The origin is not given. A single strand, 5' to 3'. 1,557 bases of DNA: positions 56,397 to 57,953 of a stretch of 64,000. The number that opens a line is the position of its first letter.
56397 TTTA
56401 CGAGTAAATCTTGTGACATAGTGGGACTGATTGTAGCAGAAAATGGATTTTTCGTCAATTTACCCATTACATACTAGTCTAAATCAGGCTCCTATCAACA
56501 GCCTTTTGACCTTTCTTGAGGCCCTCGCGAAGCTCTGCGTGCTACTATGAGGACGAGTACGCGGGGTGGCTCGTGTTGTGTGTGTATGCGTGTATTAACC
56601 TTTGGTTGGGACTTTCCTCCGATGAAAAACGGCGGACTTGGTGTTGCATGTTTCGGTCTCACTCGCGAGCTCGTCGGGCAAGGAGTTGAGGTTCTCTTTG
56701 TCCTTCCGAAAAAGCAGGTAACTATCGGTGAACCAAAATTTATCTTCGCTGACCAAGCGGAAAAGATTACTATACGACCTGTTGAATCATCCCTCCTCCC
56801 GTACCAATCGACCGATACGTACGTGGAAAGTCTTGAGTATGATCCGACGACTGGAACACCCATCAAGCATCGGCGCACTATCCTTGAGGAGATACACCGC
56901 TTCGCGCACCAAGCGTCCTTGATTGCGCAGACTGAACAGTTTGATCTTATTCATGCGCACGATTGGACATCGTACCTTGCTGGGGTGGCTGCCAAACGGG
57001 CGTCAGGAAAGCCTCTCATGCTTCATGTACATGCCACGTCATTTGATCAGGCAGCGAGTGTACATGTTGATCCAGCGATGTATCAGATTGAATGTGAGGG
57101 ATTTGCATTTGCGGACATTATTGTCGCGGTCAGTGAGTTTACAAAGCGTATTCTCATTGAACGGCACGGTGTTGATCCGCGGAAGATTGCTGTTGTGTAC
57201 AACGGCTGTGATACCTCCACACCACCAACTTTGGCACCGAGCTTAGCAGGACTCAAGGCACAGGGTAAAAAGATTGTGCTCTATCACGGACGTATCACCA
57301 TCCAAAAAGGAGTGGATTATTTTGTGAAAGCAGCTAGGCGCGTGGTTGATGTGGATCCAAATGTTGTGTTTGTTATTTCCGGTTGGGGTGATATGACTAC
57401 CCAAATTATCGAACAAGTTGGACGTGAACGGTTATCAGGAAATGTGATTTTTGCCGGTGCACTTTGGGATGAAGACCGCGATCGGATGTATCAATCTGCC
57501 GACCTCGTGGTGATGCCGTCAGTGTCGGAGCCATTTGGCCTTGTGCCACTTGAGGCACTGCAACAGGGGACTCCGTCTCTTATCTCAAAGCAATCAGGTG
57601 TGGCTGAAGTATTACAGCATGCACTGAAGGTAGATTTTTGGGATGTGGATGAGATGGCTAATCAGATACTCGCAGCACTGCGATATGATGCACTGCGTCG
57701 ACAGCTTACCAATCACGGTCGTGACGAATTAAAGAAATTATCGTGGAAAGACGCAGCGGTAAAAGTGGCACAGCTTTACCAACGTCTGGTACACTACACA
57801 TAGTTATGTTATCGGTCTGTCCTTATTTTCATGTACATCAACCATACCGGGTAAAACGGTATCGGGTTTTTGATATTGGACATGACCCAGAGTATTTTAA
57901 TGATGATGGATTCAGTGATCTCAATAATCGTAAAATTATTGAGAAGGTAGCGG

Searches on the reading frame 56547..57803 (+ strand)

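Call 12: search_protein_families(library=pfam, proteins=[window:56547-57803:+], max_evalue=0.001)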
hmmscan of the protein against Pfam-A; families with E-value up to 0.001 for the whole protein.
window:56547-57803:+ (418 aa): 8 families
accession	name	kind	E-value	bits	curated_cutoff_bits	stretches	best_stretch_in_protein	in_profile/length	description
PF00534.26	Glycos_transf_1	-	3.7e-32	111.7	26.4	1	237-392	11-170/172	Glycosyl transferases group 1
PF13692.12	Glyco_trans_1_4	-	2e-25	90.2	27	1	242-378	2-140/142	Glycosyl transferases group 1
PF13439.12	Glyco_transf_4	-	2.9e-24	86.4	28.5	1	29-224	2-169/170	Glycosyltransferase Family 4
PF20706.3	GT4-conflict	-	5.7e-21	75.4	26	1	133-404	83-382/385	Family 4 Glycosyltransferase in conflict systems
PF13579.12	Glyco_trans_4_4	-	2.3e-19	70.7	29.7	1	29-220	1-158/158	Glycosyl transferase 4-like domain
PF08323.17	Glyco_transf_5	-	1.4e-13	51.6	22.7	1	15-197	1-218/239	Starch synthase catalytic domain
PF00982.27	Glyco_transf_20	-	4.6e-05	22.8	32.5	1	313-388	367-447/473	Glycosyltransferase family 20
PF13477.12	Glyco_trans_4_2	-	0.00097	19.7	23.4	0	112-194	57-137/139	Glycosyl transferase 4-like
